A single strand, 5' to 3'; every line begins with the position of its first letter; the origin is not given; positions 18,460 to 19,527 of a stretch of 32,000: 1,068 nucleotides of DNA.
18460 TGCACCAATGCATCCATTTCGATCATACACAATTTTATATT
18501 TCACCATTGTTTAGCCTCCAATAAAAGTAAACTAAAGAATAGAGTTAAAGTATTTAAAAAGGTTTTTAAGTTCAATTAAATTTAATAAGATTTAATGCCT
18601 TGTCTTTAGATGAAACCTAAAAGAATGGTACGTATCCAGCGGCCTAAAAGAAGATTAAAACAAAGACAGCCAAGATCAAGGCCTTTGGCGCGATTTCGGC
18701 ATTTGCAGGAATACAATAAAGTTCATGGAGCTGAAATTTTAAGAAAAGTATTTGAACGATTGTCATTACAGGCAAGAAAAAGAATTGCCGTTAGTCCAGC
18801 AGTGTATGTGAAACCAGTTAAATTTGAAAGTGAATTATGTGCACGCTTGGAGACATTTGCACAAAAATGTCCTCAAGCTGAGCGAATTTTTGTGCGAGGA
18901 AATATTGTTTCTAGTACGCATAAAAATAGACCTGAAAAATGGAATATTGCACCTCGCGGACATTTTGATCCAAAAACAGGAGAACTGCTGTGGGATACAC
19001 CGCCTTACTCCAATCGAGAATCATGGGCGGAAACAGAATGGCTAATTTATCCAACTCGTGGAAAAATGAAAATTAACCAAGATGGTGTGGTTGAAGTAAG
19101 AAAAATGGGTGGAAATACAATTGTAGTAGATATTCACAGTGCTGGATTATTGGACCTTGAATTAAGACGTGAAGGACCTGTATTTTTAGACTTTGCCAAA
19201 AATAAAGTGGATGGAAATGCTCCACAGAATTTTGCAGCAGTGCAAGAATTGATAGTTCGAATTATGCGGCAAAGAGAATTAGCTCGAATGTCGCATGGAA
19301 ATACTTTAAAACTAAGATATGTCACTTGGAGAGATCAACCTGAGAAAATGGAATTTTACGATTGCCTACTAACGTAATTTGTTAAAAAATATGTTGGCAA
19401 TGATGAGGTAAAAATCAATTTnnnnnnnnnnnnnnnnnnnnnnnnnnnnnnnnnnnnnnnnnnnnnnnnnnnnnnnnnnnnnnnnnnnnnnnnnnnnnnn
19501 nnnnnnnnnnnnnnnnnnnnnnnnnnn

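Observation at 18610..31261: Scattered plus-strand ORFans sharing an arginine/lysine-rich N-terminal arm with a basic-basic-Pro signature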

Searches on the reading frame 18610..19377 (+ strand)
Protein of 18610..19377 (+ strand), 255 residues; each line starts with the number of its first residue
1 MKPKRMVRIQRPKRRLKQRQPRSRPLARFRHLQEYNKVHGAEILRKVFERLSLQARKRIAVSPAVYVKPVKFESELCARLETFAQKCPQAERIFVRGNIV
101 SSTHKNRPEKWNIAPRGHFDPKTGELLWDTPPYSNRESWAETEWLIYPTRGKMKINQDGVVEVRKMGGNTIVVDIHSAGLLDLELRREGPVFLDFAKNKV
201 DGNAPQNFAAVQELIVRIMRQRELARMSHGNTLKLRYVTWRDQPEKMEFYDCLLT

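Call 4: search_protein_families(library=pfam, proteins=[window:18610-19377:+], max_evalue=1)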
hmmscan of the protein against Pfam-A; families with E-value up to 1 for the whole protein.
window:18610-19377:+ (255 aa): 0 families

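Call 5: search_protein_families(library=ncbifam, proteins=[window:18610-19377:+], max_evalue=1)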
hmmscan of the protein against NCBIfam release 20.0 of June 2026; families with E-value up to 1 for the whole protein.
window:18610-19377:+ (255 aa): 0 families

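Call 8: find_encoding_contigs(protein=window:18610-19377:+, flank=10000, max_places=6)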
Protein window:18610-19377:+ (255 aa): no gene with exactly this product is on record in the collection.
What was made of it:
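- Tried and rejected: It failed because NCBI uses a different start (call 8).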

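Call 14: search_protein_families(library=phrogs, proteins=[window:18610-19377:+], max_evalue=0.1)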
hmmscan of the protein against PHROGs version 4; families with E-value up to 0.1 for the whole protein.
window:18610-19377:+ (255 aa): 0 families

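Call 15: search_protein_families(library=padloc, proteins=[window:18610-19377:+], max_evalue=0.1)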
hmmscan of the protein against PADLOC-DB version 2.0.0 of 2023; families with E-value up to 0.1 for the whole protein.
window:18610-19377:+ (255 aa): 0 families

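Call 16: find_homologous_proteins(query=window:18610-19377:+, max_evalue=0.01)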
Query window:18610-19377:+ (255 aa): 1 proteins with E <= 0.01 among 309 candidates.
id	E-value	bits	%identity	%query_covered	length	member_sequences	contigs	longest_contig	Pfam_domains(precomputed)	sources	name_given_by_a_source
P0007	2.0e-166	570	100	98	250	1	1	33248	-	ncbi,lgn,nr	ncbi:MAG: hypothetical protein Q7S92_06865 [Candidatus Diapherotrites archaeon]|nr:hypothetical prot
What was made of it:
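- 18610..19377 (+): 255-aa Arg-rich protein (pI 10.3, 11.8% Arg). Residues 1 to about 30 (18610-18699) form the strongest cationic arm. Residues from about 31 to 255 form an ATP-grasp-like domain. It founds a small archaeal family with motifs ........, APRGHF, EWLLYxT and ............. NCBI places the start at M6 (P0007, call 16).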

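Call 24: search_protein_representatives(protein=window:18610-19377:+)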
Query: 255 residues. Proteins with E-value up to 0.001 (for the whole library): 15; up to 1e-10: 9; up to 1e-30: 1. The best 15 are listed.
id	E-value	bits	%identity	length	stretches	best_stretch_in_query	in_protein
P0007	6.3e-167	569.7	100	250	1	6-255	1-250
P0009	2.9e-28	115.5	37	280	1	4-252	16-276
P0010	2.0e-22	96.3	34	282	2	30-130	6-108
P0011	1.2e-21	93.8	33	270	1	31-252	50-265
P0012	1.9e-20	89.9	33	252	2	29-166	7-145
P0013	2.2e-13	66.7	45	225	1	75-164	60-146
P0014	3.6e-13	66.0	30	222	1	28-251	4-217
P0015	2.7e-11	59.9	31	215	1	30-251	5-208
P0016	6.7e-11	58.6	28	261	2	29-175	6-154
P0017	1.5e-10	57.5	29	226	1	34-252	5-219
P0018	1.9e-10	57.1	38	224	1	73-170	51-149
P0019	1.1e-09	54.6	30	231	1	31-218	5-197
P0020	3.6e-08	49.7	37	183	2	78-165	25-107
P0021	2.3e-05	40.4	25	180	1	85-252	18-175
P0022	5.2e-05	39.3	23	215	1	30-191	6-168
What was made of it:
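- Tried and rejected: Exhaustive phmmer rescued 18610 (call 24).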

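Call 29: search_protein_families(library=pfam, alignment_id=A1, max_evalue=0.1)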
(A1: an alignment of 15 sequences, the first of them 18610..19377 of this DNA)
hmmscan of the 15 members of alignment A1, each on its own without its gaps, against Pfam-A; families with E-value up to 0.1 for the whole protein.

A. member 1, window:18610-19377:+ (255 aa): 0 families

B. families by the number of members that match (of 15 scanned): 3 families
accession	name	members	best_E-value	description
PF18559.7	Exop_C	1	0.0016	Galactose-binding domain-like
PF03321.19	GH3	1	0.054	GH3 family N-terminal domain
PF11471.13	Sugarporin_N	1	0.096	Maltoporin periplasmic N-terminal extension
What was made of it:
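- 18610..19377 (+): There is no Pfam hit (calls 4, 29).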

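Call 30: find_encoding_contigs(protein=P0009, flank=10000, max_places=3)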
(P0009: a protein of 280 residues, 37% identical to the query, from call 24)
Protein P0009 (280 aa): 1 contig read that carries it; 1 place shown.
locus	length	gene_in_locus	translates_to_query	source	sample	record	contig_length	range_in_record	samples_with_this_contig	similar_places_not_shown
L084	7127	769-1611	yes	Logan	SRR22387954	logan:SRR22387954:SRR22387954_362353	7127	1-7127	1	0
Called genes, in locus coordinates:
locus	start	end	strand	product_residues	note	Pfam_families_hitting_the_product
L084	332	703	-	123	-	PF21473:OB_Ssb-like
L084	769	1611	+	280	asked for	-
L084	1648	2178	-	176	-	PF13207:AAA_17 (weak)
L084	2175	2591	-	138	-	-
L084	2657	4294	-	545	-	PF00118:Cpn60_TCP1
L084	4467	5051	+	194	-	PF00069:Pkinase (weak), PF01636:APH (faint), PF01163:RIO1 (weak)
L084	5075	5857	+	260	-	PF01925:TauE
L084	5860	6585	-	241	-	-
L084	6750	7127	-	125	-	?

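Call 31: find_encoding_contigs(protein=P0012, flank=10000, max_places=3)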
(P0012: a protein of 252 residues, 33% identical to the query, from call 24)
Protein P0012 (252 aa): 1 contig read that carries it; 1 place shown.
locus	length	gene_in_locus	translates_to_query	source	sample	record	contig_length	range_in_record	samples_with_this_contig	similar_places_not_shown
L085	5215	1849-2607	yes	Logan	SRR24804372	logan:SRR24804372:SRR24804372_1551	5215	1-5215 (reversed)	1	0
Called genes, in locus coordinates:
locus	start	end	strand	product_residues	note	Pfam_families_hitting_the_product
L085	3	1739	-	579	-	?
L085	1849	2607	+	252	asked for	-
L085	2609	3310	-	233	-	PF01022:HTH_5 (weak)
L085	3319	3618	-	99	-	-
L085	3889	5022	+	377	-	PF01637:ATPase_2, PF13191:AAA_16, PF00004:AAA, PF13401:AAA_22, PF22703:Cdc6_lid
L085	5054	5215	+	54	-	?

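Call 33: predict_structure(alignment_id=A1)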
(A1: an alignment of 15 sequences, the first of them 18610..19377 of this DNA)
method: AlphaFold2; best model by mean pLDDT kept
length: 255 residues; sequences in the alignment: 15
mean_pLDDT: 83.7   pTM: 0.78
mean pLDDT of the five models: 83.7, 83.6, 83.5, 83.3, 82.1
residues with pLDDT >= 90: 160; 70-90: 38; 50-70: 28; < 50: 29
segments of 3 or more residues with pLDDT < 50: 21-24, 180-203
pLDDT, mean of each block of 10 residues (from residue 1): 62 57 56 93 96 97 96 97 97 96 90 95 96 90 96 93 86 78 41 39 67 93 85 95 95 95
secondary structure, 60 per line:
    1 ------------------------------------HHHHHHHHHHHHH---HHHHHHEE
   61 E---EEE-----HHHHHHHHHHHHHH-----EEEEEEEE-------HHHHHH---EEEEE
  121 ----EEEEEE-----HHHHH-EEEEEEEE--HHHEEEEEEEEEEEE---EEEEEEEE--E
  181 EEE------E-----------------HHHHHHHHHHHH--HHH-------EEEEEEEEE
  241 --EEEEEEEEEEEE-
elements in order: H37-49 H53-58 E59-61 E65-67 H73-86 E92-99 H107-112 E116-120 E125-130 H136-140 E142-149 E155-166 E170-177 E180-183 H208-219 E232-240 E243-254
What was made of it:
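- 18610..19377 (+): AF2 gave pLDDT 83.7 and pTM 0.78, with residues 1-30 at pLDDT 56-62 and coil (call 33).
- The 18610 arm is modelled as low-confidence coil (call 33).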

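Call 35: fold_search(model_id=the predicted structure, library=pdb)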
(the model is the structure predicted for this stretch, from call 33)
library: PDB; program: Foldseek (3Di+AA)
matches with E <= 10: 572; with E <= 0.001: 14
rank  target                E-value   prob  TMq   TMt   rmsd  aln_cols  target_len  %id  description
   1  9zoi_C                4.0e-04  1.00  0.38  0.27   8.1       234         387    8  Crystal structure of Phosphoribosylaminoimidazole carboxylase from Burkholderia xenovorans (ATP complex) (released 2025-12-24)
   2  10bm_D                4.5e-04  1.00  0.39  0.28   8.9       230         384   10  Crystal structure of Phosphoribosylaminoimidazole carboxylase from Burkholderia xenovorans (AMP, ADP and sulfate compl (released 2026-01-21)
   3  8hwl_A                4.5e-04  1.00  0.40  0.13   7.9       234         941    9  Human Pyruvate Carboxylase (released 2024-01-31)
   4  7tn5                  5.0e-04  1.00  0.37  0.36   7.7       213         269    9  Crystal structure of Zea mays Inositol-tetrakisphosphate Kinase 1 (ITPK1) (released 2022-06-15)
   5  10bm_B                5.3e-04  1.00  0.39  0.28   7.3       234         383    8  Crystal structure of Phosphoribosylaminoimidazole carboxylase from Burkholderia xenovorans (AMP, ADP and sulfate compl (released 2026-01-21)
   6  5ig9_F                5.6e-04  1.00  0.36  0.32   8.3       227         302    7  Crystal structure of macrocyclase MdnC bound with precursor peptide MdnA from Microcystis aeruginosa MRC (released 2016-09-21)
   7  5ig9_H                6.0e-04  1.00  0.36  0.30   9.0       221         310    8  Crystal structure of macrocyclase MdnC bound with precursor peptide MdnA from Microcystis aeruginosa MRC (released 2016-09-21)
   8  9yx2_B                7.2e-04  1.00  0.42  0.25   7.7       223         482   13  Structure of the long chain acyl-CoA carboxylase complex from Mycobacterium smegmatis with ATP, bicarbonate, and propi (released 2025-11-26)
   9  10bm_C                8.1e-04  1.00  0.38  0.27   8.0       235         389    8  Crystal structure of Phosphoribosylaminoimidazole carboxylase from Burkholderia xenovorans (AMP, ADP and sulfate compl (released 2026-01-21)
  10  9zoi_A                8.1e-04  1.00  0.36  0.25   8.2       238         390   10  Crystal structure of Phosphoribosylaminoimidazole carboxylase from Burkholderia xenovorans (ATP complex) (released 2025-12-24)
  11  5te1_B                8.5e-04  1.00  0.42  0.17   7.5       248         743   13  C20S, C293G Mutant N-terminal Human ATP Citrate Lyase Bound to 4R-Hydroxycitrate (released 2017-08-09)
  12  9zoi_D                9.1e-04  1.00  0.40  0.28   8.8       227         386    9  Crystal structure of Phosphoribosylaminoimidazole carboxylase from Burkholderia xenovorans (ATP complex) (released 2025-12-24)
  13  9zoi_B                9.6e-04  1.00  0.38  0.27   7.5       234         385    8  Crystal structure of Phosphoribosylaminoimidazole carboxylase from Burkholderia xenovorans (ATP complex) (released 2025-12-24)
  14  3v4s_B                9.6e-04  1.00  0.36  0.26   8.2       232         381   10  Crystal Structure of ADP-ATP complex of purK: N5-carboxyaminoimidazole ribonucleotide synthetase (released 2013-02-13)
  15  7tn7                  1.0e-03  1.00  0.36  0.34   8.6       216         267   10  Crystal structure of Zea mays Inositol-tetrakisphosphate Kinase 1 mutant (ZmITPK1 residues 18-218-Gly-Ser-Gly-Ser-Gly-24 (released 2022-06-15)
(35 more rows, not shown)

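Call 45: search_solved_structures(query=A1, max_evalue=10)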
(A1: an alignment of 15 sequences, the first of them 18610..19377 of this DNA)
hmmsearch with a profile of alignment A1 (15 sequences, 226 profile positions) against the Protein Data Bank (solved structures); distinct sequences matched with E-value up to 10: 1.
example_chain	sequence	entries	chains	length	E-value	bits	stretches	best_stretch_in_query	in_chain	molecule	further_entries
9hd7_W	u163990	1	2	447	1.3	11.7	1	8-62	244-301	PSII 6.1 kDa protein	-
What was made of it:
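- On ATP-grasp superfamily (18610): The A1 profile finds nothing in PDB (call 45).
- Closest known: ATP-grasp superfamily. Different: No Pfam or PDB sequence-profile hit (calls 29, 45).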

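Call 51: list_cluster_members(proteins=[P0009, P0010, P0011, P0012, P0013, P0014, P0015, P0016, P0017, P0018])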
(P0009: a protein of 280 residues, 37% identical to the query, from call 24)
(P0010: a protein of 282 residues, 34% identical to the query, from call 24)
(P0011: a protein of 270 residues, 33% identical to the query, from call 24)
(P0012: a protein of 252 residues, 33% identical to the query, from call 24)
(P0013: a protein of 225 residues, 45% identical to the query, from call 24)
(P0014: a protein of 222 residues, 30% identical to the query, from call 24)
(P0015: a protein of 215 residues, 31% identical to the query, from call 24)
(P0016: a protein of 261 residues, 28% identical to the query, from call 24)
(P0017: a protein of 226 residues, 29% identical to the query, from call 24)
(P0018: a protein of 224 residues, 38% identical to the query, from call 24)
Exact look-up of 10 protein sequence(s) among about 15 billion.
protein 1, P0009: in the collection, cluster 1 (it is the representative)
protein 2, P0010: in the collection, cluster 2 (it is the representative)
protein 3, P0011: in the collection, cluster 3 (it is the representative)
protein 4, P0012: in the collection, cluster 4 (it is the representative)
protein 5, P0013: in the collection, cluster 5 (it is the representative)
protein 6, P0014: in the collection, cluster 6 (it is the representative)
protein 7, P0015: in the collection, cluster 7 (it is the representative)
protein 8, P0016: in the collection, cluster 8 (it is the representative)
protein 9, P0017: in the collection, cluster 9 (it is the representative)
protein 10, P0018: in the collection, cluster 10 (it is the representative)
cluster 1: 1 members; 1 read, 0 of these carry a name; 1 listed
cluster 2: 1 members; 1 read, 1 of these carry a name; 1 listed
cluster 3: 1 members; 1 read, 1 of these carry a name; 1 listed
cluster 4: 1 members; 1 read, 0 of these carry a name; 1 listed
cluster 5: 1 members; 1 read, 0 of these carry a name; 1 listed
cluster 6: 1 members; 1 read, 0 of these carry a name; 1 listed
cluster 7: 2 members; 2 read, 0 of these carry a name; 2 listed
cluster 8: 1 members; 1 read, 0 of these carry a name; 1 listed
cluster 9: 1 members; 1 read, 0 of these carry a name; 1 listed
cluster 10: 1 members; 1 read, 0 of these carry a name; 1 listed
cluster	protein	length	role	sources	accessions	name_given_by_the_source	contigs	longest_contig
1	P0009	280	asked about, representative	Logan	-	-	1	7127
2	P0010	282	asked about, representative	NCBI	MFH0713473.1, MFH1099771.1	MAG: hypothetical protein V1722_02730 [Candidatus Micrarchaeota archaeon]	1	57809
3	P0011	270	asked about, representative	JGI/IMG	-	hypothetical protein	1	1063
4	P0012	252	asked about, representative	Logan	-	-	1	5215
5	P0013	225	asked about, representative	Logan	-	-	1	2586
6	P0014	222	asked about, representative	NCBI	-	-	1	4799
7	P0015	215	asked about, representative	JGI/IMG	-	-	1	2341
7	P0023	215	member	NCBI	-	-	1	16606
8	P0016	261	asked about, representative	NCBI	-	-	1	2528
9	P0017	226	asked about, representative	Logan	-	-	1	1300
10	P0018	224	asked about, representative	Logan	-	-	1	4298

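Call 54: find_encoding_contigs(protein=P0010, flank=10000, max_places=2)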
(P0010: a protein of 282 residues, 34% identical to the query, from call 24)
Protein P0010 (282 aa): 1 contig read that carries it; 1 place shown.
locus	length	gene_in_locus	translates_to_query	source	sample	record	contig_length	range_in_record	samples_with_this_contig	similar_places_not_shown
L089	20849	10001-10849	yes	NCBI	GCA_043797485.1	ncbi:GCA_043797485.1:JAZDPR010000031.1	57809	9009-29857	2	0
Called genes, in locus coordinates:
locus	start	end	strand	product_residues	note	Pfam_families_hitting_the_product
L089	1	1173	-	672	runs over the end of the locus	-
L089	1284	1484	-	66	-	PF01192:RNA_pol_Rpb6 (weak)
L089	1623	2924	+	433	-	PF00753:Lactamase_B (weak), PF23023:Anti-Pycsar_Apyc1 (faint), PF12706:Lactamase_B_2 (weak), PF16661:Lactamase_B_6 (weak), PF10996:Beta-Casp, PF07521:RMMBL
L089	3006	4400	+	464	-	PF01368:DHH (weak), PF21763:DHH_CID, PF02272:DHHA1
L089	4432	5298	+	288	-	-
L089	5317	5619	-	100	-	-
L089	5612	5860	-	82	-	-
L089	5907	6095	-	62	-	PF00125:Histone (weak)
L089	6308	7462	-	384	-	PF13173:AAA_14 (faint)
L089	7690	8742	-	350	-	PF00391:PEP-utilizers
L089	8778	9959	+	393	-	PF04894:Nre_N, PF04895:Nre_C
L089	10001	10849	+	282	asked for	-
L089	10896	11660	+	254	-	PF00899:ThiF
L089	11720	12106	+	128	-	-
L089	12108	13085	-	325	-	-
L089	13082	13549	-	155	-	PF01398:JAB, PF14464:Prok-JAB (weak)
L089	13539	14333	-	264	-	-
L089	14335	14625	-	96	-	-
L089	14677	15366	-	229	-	-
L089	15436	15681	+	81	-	-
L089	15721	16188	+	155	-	PF00179:UQ_con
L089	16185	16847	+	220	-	-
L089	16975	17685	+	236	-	PF13489:Methyltransf_23, PF13847:Methyltransf_31 (faint), PF08241:Methyltransf_11, PF13649:Methyltransf_25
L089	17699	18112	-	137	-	PF08271:Zn_Ribbon_TF (faint)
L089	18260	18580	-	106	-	PF05239:PRC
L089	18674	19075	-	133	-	-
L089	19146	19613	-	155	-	-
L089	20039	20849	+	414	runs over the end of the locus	PF03952:Enolase_N, PF00113:Enolase_C, PF13378:MR_MLE_C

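Call 58: find_encoding_contigs(protein=P0022, flank=10000, max_places=2)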
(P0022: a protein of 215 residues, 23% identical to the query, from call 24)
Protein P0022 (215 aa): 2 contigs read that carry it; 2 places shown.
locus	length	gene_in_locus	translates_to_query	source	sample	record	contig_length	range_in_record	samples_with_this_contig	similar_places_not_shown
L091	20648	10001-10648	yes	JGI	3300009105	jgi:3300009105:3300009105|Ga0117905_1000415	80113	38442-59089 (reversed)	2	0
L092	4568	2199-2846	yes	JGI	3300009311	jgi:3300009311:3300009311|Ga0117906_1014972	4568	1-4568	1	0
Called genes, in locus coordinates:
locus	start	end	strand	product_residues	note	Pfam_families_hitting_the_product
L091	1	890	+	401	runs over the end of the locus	PF12704:MacB_PCD, PF02687:FtsX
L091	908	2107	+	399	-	PF12704:MacB_PCD, PF02687:FtsX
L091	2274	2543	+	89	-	-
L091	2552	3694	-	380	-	-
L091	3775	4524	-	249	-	PF06745:ATPase, PF13481:AAA_25, PF06745:ATPase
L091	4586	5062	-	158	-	PF02830:V4R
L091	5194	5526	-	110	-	-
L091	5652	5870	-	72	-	-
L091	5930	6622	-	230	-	PF02535:Zip (faint)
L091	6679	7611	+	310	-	-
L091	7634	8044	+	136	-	PF28505:DUF1699_N (weak)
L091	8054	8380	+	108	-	-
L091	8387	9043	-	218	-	PF01168:Ala_racemase_N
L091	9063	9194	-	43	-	-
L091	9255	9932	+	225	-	PF00702:Hydrolase, PF12710:HAD, PF13419:HAD_2, PF13242:Hydrolase_like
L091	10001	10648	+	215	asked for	-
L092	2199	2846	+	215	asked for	-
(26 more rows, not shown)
